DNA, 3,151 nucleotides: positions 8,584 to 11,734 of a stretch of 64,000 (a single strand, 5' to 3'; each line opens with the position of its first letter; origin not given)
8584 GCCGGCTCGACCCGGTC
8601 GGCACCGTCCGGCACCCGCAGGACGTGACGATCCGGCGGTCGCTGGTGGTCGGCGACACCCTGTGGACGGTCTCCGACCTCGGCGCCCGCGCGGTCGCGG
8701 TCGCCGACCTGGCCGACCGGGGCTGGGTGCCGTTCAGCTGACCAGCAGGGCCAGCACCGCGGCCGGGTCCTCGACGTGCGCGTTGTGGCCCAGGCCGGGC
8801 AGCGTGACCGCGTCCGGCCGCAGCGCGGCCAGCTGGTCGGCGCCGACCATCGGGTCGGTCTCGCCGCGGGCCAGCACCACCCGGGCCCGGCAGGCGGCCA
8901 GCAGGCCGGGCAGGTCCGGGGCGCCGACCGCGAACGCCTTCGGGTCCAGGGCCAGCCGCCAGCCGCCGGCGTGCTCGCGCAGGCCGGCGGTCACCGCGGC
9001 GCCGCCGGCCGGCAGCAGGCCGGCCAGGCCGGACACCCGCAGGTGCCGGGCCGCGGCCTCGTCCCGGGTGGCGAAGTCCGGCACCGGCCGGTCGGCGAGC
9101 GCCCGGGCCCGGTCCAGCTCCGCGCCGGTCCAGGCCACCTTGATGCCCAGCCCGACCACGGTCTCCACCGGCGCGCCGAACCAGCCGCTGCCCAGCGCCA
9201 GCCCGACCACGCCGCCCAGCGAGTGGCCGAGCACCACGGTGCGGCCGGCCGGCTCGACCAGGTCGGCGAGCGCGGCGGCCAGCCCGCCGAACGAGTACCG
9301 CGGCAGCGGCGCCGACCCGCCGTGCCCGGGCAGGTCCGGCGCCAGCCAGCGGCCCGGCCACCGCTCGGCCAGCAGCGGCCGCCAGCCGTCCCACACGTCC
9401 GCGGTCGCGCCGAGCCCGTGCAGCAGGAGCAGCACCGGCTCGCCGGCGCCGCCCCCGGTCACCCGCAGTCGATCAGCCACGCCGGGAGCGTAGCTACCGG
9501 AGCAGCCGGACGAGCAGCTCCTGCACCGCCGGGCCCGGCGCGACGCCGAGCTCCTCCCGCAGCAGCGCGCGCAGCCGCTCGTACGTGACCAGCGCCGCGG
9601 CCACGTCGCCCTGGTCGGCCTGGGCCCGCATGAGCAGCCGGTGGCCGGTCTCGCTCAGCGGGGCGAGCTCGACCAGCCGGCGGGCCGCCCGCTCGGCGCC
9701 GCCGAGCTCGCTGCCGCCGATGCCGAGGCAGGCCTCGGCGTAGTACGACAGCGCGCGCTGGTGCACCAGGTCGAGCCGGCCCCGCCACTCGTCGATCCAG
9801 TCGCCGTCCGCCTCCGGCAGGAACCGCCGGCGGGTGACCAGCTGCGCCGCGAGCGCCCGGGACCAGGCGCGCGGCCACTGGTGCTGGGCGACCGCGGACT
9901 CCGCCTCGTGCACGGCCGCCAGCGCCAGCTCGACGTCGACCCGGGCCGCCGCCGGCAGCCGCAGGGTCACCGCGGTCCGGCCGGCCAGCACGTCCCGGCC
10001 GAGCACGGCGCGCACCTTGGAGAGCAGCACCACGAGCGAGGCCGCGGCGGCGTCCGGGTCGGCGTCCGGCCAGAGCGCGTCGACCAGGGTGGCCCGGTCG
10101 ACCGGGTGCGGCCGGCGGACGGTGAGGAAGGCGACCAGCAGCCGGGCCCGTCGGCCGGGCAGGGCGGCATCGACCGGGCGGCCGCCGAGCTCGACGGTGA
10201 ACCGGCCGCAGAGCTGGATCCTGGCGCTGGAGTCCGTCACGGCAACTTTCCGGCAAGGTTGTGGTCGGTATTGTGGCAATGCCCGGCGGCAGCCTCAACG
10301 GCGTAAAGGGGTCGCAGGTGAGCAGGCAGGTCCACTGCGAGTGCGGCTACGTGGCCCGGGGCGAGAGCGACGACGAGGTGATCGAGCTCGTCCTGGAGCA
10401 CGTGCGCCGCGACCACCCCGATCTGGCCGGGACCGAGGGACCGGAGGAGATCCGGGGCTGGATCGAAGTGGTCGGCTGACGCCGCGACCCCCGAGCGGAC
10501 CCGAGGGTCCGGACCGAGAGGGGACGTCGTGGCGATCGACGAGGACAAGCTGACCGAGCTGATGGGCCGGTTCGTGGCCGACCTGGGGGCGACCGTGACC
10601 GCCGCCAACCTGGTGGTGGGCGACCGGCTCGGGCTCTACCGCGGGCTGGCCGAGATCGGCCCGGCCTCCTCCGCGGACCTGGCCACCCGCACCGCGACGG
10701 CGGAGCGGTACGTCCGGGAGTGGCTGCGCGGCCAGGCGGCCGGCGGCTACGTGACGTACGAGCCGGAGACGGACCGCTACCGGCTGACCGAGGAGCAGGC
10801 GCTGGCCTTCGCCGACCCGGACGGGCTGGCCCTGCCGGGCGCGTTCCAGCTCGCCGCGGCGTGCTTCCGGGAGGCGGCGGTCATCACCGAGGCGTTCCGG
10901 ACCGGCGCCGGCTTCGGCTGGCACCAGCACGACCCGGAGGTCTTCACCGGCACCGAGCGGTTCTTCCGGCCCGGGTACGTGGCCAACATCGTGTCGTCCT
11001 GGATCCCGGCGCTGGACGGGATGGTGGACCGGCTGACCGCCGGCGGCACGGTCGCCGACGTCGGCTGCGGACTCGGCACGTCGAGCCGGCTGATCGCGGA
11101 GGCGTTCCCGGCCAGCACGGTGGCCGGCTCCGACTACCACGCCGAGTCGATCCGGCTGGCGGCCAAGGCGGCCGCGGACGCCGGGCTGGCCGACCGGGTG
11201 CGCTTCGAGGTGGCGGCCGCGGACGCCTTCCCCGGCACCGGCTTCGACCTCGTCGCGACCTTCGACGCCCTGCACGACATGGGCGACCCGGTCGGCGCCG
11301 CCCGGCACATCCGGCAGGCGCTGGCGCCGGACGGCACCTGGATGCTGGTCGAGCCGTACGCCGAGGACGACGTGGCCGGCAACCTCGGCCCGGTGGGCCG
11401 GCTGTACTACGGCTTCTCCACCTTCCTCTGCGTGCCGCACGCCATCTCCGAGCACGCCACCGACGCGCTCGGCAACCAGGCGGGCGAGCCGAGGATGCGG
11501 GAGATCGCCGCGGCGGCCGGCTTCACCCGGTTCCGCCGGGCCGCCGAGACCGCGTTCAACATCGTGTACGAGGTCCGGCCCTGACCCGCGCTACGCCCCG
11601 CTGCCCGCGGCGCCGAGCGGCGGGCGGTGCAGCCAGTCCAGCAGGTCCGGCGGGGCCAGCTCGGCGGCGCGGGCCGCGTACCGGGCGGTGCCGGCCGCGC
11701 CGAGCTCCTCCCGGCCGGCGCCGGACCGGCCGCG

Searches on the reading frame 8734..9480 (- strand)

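Call 53: search_protein_families(library=pfam, proteins=[window:8734-9480:-], max_evalue=0.001)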
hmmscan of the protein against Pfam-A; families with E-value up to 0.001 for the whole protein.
window:8734-9480:- (248 aa): 2 families
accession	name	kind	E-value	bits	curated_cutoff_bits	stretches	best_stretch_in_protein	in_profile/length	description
PF12697.13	Abhydrolase_6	-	1.2e-21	78.8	26.3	1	17-244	1-216/217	Alpha/beta hydrolase family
PF00561.26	Abhydrolase_1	-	1.9e-13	51.1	25.8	1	15-96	1-86/245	alpha/beta hydrolase fold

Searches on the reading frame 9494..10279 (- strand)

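Call 53: search_protein_families(library=pfam, proteins=[window:9494-10279:-], max_evalue=0.001)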
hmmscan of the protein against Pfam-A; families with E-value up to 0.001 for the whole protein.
window:9494-10279:- (261 aa): 1 family
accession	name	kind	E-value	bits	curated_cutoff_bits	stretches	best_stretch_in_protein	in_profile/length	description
PF03704.23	BTAD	-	4.8e-17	63.1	22.1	1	114-258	1-144/146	Bacterial transcriptional activator domain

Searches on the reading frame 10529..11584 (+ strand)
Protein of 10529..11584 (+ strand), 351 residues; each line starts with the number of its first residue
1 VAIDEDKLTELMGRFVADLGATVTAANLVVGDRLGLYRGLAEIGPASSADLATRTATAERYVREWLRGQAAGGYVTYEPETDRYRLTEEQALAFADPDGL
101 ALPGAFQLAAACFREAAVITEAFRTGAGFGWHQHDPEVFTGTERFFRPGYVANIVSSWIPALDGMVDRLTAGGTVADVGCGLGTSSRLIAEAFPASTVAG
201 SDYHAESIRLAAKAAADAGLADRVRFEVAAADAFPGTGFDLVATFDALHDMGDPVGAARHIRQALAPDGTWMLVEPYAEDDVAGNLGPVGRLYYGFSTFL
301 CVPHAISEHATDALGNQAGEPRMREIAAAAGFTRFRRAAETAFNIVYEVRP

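Call 53: search_protein_families(library=pfam, proteins=[window:10529-11584:+], max_evalue=0.001)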
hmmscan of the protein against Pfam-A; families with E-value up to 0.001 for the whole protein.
window:10529-11584:+ (351 aa): 8 families
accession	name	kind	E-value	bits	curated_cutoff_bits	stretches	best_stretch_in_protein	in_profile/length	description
PF13847.12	Methyltransf_31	-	2e-16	60.4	27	1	171-284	3-120/145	Methyltransferase domain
PF21320.3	HTH_65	-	1.6e-15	57.4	24.1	1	27-92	6-71/75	Rv2258c-like winged HTH domain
PF08242.18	Methyltransf_12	-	2.5e-15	57.4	30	1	177-270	2-97/98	Methyltransferase domain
PF13649.12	Methyltransf_25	-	1.1e-13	52.1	27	1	175-269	1-97/97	Methyltransferase domain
PF08241.18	Methyltransf_11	-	4.1e-12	47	21.2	1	177-270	2-92/95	Methyltransferase domain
PF13489.12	Methyltransf_23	-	8.1e-12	45.6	27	1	161-282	12-125/164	Methyltransferase domain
PF05175.20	MTS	-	1.2e-05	25.4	23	1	171-244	31-104/170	Methyltransferase small domain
PF02353.26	CMAS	-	0.00058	19.7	27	1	168-253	59-142/273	Mycolic acid cyclopropane synthetase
